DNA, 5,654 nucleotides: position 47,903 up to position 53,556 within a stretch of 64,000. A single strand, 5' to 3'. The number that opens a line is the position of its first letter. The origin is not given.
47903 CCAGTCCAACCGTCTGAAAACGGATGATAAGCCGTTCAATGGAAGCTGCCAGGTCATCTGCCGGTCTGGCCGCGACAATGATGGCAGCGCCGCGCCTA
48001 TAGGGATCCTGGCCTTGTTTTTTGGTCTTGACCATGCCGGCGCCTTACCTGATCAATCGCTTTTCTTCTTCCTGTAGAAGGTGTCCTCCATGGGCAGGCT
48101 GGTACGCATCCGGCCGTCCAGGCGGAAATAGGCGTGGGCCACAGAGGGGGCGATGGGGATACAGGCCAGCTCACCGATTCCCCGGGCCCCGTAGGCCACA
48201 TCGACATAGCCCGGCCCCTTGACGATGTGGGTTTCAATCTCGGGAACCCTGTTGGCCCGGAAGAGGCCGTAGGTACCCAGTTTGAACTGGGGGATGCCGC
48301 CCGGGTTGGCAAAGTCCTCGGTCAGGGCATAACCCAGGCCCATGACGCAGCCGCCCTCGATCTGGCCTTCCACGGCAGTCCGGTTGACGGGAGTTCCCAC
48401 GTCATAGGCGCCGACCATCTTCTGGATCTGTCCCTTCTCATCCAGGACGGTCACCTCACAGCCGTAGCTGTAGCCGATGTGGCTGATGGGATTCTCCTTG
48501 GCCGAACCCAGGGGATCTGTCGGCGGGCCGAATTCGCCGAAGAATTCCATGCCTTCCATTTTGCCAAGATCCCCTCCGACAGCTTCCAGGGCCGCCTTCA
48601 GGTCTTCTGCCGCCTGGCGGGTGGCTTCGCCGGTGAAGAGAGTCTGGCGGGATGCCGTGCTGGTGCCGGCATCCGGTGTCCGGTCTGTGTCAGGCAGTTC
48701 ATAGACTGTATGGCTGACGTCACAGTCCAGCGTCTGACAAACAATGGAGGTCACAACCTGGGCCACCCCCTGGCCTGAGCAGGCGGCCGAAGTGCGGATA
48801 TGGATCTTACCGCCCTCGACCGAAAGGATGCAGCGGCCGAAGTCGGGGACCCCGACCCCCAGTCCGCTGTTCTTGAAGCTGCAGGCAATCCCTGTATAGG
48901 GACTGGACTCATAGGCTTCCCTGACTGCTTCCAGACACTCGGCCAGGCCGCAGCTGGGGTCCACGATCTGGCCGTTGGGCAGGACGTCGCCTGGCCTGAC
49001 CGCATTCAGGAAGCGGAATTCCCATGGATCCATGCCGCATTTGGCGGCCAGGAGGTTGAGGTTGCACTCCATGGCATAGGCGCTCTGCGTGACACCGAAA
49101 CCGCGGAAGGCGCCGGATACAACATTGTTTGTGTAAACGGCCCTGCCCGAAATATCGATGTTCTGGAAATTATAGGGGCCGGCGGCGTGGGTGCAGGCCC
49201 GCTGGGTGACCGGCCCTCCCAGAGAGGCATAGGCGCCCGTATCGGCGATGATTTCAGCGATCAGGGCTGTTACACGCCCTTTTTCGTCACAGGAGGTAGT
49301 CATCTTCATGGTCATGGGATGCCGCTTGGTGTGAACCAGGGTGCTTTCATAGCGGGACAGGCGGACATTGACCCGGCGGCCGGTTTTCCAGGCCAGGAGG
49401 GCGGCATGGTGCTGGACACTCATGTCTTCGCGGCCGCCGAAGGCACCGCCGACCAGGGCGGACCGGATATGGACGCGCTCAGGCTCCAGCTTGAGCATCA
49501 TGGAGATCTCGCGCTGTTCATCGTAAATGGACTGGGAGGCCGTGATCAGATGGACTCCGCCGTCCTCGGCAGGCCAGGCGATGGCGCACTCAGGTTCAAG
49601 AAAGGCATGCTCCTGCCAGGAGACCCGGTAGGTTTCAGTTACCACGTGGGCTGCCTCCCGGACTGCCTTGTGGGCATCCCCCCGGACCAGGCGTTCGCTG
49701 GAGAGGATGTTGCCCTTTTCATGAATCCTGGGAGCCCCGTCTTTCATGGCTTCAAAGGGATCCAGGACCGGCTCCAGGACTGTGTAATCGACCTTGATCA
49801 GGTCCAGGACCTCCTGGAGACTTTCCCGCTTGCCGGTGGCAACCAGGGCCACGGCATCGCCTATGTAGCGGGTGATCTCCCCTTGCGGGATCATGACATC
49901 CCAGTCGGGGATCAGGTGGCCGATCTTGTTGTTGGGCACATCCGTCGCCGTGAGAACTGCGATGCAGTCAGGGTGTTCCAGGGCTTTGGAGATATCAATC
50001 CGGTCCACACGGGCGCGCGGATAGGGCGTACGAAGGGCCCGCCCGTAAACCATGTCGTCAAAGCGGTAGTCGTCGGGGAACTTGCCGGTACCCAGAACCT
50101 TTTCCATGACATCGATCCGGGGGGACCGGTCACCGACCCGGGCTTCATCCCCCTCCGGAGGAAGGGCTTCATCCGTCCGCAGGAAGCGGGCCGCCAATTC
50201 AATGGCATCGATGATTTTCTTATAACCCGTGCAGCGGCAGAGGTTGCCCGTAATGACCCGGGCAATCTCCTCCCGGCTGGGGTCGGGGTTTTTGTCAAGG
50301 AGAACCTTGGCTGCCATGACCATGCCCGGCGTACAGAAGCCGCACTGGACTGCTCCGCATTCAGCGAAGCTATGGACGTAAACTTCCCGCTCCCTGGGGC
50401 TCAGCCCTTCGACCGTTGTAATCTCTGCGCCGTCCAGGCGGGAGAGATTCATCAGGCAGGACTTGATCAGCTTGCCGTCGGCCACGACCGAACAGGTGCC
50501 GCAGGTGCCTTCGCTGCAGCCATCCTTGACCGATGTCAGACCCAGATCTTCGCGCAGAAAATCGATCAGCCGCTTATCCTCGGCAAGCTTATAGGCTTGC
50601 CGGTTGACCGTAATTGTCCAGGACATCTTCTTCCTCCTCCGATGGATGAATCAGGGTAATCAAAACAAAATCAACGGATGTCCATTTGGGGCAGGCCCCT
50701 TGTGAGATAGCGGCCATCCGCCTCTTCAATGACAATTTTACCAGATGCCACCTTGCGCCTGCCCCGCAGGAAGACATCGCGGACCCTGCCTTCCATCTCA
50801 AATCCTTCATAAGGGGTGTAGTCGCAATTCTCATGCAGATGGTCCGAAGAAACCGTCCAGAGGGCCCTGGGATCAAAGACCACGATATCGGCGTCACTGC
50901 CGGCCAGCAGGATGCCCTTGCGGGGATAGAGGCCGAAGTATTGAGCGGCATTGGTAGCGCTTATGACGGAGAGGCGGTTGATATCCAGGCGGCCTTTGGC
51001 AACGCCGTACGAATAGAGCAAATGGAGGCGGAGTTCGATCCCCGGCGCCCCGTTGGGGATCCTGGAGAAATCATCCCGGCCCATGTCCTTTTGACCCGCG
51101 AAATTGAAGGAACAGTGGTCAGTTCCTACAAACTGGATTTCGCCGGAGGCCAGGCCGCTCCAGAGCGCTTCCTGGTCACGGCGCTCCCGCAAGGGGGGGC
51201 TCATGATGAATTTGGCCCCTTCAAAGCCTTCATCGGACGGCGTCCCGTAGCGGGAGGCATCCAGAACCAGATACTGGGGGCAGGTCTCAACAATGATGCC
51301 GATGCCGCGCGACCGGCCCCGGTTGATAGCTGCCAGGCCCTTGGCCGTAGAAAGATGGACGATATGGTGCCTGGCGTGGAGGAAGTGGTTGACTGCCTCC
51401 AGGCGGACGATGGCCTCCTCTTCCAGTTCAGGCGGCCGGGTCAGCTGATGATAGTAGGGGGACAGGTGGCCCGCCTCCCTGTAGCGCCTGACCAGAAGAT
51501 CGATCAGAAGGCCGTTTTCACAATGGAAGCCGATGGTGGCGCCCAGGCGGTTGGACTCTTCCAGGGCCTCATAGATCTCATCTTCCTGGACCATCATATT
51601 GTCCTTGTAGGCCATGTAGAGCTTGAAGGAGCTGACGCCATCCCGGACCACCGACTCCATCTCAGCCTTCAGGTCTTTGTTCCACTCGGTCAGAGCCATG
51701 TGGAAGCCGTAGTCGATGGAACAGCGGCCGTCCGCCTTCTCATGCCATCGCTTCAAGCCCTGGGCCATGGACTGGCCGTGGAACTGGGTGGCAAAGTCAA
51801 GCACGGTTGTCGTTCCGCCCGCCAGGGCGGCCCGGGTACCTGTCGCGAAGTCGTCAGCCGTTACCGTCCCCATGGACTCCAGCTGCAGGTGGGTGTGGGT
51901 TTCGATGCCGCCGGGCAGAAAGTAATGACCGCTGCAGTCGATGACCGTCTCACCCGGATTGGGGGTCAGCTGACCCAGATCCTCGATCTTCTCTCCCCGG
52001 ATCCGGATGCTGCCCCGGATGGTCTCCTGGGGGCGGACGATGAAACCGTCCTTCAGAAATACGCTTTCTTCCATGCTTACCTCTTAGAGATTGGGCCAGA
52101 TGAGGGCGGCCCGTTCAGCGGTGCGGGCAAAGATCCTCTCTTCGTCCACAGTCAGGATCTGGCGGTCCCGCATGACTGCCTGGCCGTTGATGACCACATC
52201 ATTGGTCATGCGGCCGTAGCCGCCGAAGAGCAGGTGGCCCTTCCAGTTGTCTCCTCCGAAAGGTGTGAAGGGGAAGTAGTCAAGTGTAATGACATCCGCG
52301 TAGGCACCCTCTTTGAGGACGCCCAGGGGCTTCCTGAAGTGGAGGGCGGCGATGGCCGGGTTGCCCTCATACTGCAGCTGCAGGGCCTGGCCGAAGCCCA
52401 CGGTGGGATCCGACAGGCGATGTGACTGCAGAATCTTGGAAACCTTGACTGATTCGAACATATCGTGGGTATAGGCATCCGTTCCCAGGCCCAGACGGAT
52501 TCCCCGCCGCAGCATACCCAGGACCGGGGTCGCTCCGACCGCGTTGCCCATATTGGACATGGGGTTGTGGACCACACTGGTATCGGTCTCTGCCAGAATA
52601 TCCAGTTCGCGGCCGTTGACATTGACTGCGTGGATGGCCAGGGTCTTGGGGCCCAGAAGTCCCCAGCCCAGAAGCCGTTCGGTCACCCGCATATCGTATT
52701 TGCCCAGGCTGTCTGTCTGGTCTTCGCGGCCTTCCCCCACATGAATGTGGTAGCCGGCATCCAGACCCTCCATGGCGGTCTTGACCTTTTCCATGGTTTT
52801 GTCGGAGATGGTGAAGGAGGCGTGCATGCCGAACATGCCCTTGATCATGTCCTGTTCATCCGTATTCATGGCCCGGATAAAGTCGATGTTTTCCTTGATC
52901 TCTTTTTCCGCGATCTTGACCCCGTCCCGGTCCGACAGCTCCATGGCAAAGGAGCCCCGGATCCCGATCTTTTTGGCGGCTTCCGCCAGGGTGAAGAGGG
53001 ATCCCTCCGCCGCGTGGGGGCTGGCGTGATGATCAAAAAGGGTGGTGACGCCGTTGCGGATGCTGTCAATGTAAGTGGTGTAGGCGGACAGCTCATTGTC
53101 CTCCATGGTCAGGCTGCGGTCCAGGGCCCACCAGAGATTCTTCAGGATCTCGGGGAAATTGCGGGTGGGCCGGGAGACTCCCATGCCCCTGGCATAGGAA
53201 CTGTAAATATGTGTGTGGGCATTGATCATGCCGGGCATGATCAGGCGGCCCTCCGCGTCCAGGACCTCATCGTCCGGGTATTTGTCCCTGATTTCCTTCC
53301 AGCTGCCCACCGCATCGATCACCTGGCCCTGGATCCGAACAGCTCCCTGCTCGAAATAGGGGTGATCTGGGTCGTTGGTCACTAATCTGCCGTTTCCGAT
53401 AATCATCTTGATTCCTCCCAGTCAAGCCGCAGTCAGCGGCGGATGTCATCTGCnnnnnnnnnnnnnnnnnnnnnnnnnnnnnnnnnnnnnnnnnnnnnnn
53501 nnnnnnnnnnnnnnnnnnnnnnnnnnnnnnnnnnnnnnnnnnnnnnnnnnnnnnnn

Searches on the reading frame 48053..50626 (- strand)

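Call 61: search_protein_families(library=pfam, proteins=[window:48053-50626:-], max_evalue=0.0001)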
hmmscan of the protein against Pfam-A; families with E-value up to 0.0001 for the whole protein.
window:48053-50626:- (857 aa): 5 families
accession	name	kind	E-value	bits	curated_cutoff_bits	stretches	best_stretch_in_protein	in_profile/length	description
PF02738.23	MoCoBD_1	-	2.5e-72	243.4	27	1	302-541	2-243/244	Molybdopterin cofactor-binding domain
PF20256.3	MoCoBD_2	-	1.1e-29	104.2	27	2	578-686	27-138/283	Molybdopterin cofactor-binding domain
PF01799.25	Fer2_2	-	1e-28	99.7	30.3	1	71-143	1-75/75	[2Fe-2S] binding domain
PF01315.27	Ald_Xan_dh_C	-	6.3e-16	59.1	31.3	1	179-284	2-109/110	Aldehyde oxidase and xanthine dehydrogenase, a/b hammerhead domain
PF00111.32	Fer2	-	8.5e-06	26.1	21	1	7-57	3-55/77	2Fe-2S iron-sulfur cluster binding domain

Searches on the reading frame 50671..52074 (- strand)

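Call 63: search_protein_families(library=pfam, proteins=[window:50671-52074:-], max_evalue=0.001)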
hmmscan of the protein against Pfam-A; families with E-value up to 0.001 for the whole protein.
window:50671-52074:- (467 aa): 2 families
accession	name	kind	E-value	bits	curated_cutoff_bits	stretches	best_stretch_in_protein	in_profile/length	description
PF01979.26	Amidohydro_1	-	1.9e-23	83.7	25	1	53-439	3-343/345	Amidohydrolase family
PF07969.17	Amidohydro_3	-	1.7e-07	31.5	29.7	0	371-420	415-464/472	Amidohydrolase family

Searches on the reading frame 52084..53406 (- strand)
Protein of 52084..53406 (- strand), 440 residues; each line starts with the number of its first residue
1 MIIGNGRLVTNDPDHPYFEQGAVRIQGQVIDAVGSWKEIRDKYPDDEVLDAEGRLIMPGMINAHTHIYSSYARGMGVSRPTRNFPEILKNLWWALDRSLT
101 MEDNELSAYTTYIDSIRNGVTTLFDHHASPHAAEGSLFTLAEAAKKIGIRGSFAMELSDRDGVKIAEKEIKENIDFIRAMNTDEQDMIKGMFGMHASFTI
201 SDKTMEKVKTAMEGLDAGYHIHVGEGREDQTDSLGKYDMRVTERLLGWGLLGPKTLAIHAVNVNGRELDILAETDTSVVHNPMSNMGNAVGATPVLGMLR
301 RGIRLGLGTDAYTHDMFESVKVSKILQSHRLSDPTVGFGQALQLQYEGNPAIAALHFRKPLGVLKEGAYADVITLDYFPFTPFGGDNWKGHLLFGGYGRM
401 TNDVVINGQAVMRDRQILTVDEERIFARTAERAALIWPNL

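Call 63: search_protein_families(library=pfam, proteins=[window:52084-53406:-], max_evalue=0.001)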
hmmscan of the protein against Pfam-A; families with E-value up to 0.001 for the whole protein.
window:52084-53406:- (440 aa): 3 families
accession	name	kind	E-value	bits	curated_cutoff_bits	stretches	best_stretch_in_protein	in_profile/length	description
PF01979.26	Amidohydro_1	-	2.5e-33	116.2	25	1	56-411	2-345/345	Amidohydrolase family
PF07969.17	Amidohydro_3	-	1.7e-10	41.4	29.7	1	47-79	1-33/472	Amidohydrolase family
PF22039.1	HUTI_composite_bact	-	0.00012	22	25.5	1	21-45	1-25/26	Imidazolonepropionase-like composite domain, bacteria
